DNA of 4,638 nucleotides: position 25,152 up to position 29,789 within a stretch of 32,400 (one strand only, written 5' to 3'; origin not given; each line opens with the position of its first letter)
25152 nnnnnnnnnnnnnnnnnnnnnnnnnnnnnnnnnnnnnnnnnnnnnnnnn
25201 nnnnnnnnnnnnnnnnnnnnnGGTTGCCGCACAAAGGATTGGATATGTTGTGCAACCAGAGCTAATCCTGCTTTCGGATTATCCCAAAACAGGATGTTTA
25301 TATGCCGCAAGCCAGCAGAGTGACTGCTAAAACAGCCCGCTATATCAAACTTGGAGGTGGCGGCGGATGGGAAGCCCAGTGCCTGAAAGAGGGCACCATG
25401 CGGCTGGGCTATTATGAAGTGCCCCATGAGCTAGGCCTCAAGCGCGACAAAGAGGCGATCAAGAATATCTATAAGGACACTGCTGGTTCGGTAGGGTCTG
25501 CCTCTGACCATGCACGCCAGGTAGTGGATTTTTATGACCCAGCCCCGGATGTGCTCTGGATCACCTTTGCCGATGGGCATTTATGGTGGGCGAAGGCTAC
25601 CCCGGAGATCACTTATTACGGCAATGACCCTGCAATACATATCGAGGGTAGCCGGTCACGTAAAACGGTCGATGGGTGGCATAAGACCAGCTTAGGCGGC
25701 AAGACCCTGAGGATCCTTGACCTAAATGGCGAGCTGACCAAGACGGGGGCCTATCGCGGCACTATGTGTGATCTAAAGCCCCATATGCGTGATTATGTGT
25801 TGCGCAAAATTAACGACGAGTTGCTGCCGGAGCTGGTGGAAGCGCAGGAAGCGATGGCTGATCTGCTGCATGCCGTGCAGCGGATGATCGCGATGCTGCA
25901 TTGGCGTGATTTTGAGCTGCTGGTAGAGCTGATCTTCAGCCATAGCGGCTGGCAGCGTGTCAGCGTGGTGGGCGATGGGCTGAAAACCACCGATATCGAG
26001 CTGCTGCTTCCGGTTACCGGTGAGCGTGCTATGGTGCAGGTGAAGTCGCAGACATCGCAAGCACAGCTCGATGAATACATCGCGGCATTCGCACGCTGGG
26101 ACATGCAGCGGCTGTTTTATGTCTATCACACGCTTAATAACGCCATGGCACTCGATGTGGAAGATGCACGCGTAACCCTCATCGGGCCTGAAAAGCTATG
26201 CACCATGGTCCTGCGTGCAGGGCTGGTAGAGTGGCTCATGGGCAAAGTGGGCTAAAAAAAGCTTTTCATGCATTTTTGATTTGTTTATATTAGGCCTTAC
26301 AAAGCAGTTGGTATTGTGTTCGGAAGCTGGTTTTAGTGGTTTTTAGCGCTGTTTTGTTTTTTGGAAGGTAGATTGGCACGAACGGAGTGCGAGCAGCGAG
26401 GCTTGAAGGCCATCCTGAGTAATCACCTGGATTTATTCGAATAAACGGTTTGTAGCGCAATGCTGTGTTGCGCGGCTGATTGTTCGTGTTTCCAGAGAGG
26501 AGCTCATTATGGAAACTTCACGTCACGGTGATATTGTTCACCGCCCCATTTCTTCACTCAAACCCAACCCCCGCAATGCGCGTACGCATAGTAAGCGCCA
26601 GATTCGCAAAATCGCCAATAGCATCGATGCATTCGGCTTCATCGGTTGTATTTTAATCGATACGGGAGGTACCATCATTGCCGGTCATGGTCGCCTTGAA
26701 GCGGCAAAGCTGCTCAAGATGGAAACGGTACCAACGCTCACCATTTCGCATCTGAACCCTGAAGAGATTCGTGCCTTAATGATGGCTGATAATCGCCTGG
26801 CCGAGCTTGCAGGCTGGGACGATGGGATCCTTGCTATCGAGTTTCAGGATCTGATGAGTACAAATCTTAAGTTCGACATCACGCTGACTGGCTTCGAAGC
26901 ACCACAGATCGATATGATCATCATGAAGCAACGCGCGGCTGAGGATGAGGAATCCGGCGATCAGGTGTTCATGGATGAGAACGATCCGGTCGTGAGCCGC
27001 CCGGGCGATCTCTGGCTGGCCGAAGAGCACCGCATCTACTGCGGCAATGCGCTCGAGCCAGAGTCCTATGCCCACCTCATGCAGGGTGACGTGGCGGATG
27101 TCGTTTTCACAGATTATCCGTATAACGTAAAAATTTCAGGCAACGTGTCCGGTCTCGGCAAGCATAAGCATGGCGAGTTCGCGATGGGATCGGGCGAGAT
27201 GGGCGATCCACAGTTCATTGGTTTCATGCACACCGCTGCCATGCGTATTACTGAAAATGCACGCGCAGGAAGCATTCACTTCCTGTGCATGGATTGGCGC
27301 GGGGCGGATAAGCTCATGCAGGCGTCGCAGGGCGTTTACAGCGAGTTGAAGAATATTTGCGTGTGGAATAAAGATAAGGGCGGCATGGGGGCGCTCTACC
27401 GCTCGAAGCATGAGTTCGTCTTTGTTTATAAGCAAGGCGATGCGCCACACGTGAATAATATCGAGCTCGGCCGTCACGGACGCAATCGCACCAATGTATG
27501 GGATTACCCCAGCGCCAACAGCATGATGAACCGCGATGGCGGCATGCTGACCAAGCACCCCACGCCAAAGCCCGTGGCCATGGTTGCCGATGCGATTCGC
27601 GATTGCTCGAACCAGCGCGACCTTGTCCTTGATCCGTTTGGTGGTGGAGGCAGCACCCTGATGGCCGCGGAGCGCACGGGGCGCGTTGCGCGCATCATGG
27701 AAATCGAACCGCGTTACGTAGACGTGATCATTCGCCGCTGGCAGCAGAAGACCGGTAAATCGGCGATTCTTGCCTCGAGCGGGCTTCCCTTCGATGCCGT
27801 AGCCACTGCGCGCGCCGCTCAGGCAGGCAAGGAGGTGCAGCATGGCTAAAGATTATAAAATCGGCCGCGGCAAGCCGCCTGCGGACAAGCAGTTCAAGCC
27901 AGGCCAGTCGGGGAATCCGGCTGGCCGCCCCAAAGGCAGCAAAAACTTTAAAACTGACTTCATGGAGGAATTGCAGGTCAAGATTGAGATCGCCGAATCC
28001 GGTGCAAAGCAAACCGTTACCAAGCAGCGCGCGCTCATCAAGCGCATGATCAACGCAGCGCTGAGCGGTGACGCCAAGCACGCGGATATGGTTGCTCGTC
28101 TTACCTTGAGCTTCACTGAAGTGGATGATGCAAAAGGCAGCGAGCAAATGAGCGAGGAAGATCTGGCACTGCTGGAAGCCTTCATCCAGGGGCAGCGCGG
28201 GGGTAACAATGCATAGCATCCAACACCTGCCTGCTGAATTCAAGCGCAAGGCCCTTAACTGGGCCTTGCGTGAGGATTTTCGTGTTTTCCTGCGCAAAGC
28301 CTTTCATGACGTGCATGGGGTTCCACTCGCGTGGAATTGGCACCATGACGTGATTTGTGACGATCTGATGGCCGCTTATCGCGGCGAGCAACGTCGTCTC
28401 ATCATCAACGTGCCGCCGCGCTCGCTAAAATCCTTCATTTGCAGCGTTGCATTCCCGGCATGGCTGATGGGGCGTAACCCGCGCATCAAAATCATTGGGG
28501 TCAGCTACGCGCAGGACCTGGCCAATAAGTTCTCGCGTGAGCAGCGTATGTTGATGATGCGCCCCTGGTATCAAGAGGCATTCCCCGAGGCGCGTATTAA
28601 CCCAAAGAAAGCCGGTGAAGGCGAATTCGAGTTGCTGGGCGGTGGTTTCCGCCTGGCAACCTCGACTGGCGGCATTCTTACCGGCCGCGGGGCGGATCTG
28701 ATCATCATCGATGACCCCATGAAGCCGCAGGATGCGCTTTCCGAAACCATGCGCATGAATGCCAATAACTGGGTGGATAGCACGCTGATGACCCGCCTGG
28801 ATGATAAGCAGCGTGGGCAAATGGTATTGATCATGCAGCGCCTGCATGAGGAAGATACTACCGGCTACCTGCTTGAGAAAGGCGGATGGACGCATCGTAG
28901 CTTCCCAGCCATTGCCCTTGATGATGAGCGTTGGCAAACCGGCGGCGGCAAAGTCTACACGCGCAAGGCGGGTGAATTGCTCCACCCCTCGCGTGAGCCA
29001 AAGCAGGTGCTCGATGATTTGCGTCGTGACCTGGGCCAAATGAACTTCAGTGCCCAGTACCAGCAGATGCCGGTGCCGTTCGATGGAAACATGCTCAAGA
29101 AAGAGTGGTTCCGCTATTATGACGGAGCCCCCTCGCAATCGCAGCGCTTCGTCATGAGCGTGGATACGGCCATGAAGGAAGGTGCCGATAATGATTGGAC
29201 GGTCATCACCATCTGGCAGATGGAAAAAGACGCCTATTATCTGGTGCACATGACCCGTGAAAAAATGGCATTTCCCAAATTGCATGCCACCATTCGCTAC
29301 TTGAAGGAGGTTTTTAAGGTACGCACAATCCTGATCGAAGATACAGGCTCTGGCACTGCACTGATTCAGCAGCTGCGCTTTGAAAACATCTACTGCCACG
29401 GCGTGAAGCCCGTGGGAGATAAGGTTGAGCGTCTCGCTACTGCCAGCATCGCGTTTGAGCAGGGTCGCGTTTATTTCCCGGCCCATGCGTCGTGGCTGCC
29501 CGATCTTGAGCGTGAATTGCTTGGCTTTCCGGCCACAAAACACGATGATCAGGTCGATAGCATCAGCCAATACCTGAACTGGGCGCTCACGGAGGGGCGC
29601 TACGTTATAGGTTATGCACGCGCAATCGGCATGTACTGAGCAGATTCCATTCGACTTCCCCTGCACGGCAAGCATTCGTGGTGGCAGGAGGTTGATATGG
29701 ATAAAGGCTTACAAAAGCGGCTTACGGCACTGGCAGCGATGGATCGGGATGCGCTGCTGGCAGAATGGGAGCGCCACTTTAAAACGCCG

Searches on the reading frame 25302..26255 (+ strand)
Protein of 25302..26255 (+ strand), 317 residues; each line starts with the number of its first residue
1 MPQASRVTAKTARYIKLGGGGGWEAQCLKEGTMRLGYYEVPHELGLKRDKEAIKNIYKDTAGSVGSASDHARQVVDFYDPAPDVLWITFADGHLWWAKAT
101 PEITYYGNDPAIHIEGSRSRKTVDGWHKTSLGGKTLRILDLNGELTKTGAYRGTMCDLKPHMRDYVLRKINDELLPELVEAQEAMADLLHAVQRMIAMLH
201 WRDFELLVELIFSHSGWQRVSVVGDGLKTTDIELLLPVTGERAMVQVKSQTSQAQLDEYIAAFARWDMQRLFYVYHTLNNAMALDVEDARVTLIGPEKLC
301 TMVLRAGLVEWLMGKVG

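Call 12: search_protein_families(library=pfam, proteins=[window:25302-26255:+], max_evalue=0.001)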
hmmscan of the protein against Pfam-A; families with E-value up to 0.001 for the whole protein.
window:25302-26255:+ (317 aa): 1 family
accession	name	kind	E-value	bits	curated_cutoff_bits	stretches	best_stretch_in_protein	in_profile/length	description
PF04471.18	Mrr_cat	-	0.00026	21.5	21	1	198-265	3-75/115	Restriction endonuclease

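Call 45: search_protein_families(library=phrogs, proteins=[window:25302-26255:+], max_evalue=0.001)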
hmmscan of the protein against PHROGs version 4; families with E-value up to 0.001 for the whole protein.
window:25302-26255:+ (317 aa): 0 families

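Call 92: search_protein_families(library=padloc, proteins=[window:25302-26255:+], max_evalue=0.00001)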
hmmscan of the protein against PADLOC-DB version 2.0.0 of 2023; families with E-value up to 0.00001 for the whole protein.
window:25302-26255:+ (317 aa): 0 families

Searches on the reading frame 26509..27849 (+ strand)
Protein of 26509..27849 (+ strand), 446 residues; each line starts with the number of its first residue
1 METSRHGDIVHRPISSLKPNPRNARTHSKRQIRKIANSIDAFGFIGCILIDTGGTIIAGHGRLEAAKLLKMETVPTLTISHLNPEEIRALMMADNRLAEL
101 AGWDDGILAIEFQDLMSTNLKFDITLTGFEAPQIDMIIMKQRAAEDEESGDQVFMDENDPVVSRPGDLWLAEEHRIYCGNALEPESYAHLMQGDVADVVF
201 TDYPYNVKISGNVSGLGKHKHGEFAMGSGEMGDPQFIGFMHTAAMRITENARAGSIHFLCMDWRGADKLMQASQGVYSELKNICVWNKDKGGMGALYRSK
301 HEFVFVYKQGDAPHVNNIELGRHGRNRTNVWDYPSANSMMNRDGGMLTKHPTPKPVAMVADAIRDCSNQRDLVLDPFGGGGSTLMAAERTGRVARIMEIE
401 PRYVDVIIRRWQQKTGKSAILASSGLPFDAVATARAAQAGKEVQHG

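Call 12: search_protein_families(library=pfam, proteins=[window:26509-27849:+], max_evalue=0.001)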
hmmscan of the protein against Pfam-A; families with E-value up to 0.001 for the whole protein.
window:26509-27849:+ (446 aa): 2 families
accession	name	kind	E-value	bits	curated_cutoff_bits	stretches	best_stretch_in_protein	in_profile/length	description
PF01555.25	N6_N4_Mtase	-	1.4e-24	87.7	26.7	1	197-407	2-219/221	DNA methylase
PF02195.25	ParB_N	-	3.3e-05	24.3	26.3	1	11-88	5-86/95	ParB N-terminal domain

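Call 45: search_protein_families(library=phrogs, proteins=[window:26509-27849:+], max_evalue=0.001)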
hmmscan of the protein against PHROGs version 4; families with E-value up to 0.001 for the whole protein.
window:26509-27849:+ (446 aa): 24 families
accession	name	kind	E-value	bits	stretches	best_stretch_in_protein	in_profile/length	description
phrog_498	-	other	5e-120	402.9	1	3-439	29-448/633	DNA methyltransferase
phrog_620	-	DNA, RNA and nucleotide metabolism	2.8e-45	156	1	6-157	6-149/217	ParB-like partition protein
phrog_67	-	other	6.9e-37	128.9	1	171-422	121-354/743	DNA methyltransferase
phrog_15396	-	DNA, RNA and nucleotide metabolism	3e-36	126.6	1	13-145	8-138/258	ParB-like partition nuclease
phrog_8071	-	DNA, RNA and nucleotide metabolism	2.3e-32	113.7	1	7-213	5-211/389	ParB-like partition protein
phrog_930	-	DNA, RNA and nucleotide metabolism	1.6e-26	94.6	1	8-138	6-133/223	ParB-like partition protein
phrog_940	-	DNA, RNA and nucleotide metabolism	6.1e-23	82.7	1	9-141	6-134/388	nuclease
phrog_23085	-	unknown function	4.8e-20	72.6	1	325-419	23-113/138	-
phrog_3008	-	other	5.5e-20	72.7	1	342-421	142-221/244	DNA methyltransferase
phrog_723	-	DNA, RNA and nucleotide metabolism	1.6e-19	71.6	1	7-157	11-162/223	ParB-like partition protein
phrog_9353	-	unknown function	1.2e-17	65.6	1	15-159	17-160/245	-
phrog_18056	-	DNA, RNA and nucleotide metabolism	2.1e-12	47.7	1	9-151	3-129/387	ParB-like partition nuclease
phrog_4715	-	DNA, RNA and nucleotide metabolism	7e-10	38.9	1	13-104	151-247/630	ParB-like partition protein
phrog_6218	-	DNA, RNA and nucleotide metabolism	1.3e-08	35.4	1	8-95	4-96/506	ParB-like partition protein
phrog_3264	-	DNA, RNA and nucleotide metabolism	2.9e-08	34.7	1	7-98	47-141/337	ParB-like partition protein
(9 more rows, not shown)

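Call 92: search_protein_families(library=padloc, proteins=[window:26509-27849:+], max_evalue=0.00001)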
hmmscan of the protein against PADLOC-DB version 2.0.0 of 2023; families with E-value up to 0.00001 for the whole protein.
window:26509-27849:+ (446 aa): 27 families (the best 25 are shown)
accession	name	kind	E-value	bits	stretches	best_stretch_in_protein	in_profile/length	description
PDLC03229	MTase_II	-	7.5e-91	303.1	1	13-436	14-427/436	Type II methyltransferase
PDLC03371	MTase_II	-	4.8e-27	93.1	1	190-414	24-255/260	Type II methyltransferase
PDLC03299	MTase_II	-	3.9e-18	64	1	322-412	172-258/296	Type II methyltransferase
PDLC03353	MTase_II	-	3.2e-15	54.4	1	298-415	138-254/260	Type II methyltransferase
PDLC03308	MTase_II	-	7.1e-14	49.6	1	35-411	53-395/419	Type II methyltransferase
PDLC03265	MTase_II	-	4.2e-13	47.4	1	326-412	250-329/333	Type II methyltransferase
PDLC03216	MTase_II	-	1.8e-10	38.4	1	348-415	192-259/364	Type II methyltransferase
PDLC03228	MTase_II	-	2.8e-10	38.4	1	348-408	142-202/227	Type II methyltransferase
PDLC03738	oMTase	-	9.4e-10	35.7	1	349-412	203-266/376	orphan methyltransferase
PDLC03387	MTase_II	-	2.8e-09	34.5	1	297-414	162-278/289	Type II methyltransferase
PDLC03339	MTase_II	-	3.9e-09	33.8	1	324-437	188-297/399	Type II methyltransferase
PDLC03379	MTase_II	-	4.1e-09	34.7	1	277-389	123-219/267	Type II methyltransferase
PDLC03320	MTase_II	-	4.4e-09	33.9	1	326-415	193-278/289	Type II methyltransferase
PDLC03300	MTase_II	-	4.5e-09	33.8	1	313-416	182-281/302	Type II methyltransferase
PDLC03350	MTase_II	-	7.4e-09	33.4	1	295-417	178-301/312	Type II methyltransferase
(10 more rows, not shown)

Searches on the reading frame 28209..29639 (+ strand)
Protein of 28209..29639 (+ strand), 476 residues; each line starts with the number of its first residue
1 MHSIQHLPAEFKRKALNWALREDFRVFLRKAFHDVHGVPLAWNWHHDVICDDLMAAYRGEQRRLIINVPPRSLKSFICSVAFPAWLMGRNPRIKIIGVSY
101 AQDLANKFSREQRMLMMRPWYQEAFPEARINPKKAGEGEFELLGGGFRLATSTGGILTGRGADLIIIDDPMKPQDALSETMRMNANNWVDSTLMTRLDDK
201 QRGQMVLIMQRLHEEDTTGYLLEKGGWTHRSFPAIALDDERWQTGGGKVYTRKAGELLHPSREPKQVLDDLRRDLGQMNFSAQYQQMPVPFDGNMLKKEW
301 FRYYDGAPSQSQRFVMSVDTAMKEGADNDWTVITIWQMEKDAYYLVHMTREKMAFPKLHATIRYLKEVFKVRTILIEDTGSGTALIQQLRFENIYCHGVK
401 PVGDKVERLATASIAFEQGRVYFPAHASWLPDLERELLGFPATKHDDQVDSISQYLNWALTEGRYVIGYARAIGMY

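Call 12: search_protein_families(library=pfam, proteins=[window:28209-29639:+], max_evalue=0.001)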
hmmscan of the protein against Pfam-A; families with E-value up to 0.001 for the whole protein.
window:28209-29639:+ (476 aa): 2 families
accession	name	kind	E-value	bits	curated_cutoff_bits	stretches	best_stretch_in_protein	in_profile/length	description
PF17289.8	Terminase_6C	-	3e-16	60.2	22.6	1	317-456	2-152/155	Terminase RNaseH-like domain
PF03237.21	Terminase_6N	-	0.0005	20.2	22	1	68-188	4-124/215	Terminase large subunit, T4likevirus-type, N-terminal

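Call 45: search_protein_families(library=phrogs, proteins=[window:28209-29639:+], max_evalue=0.001)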
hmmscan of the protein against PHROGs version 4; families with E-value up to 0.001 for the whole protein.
window:28209-29639:+ (476 aa): 6 families
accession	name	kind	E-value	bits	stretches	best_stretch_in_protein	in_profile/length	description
phrog_38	-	head and packaging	6.4e-118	396.4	1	18-461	267-705/760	terminase large subunit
phrog_4758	-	head and packaging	9.1e-60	203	1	19-232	15-228/243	terminase large subunit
phrog_5573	-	head and packaging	7.4e-47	160.9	1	224-461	9-236/250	terminase large subunit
phrog_30251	-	head and packaging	1.9e-20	73.7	1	49-384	43-374/799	terminase large subunit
phrog_979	-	head and packaging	3.7e-15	56.6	1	293-457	413-597/642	terminase large subunit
phrog_12171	-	head and packaging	8.5e-06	26.8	1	396-458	32-94/110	terminase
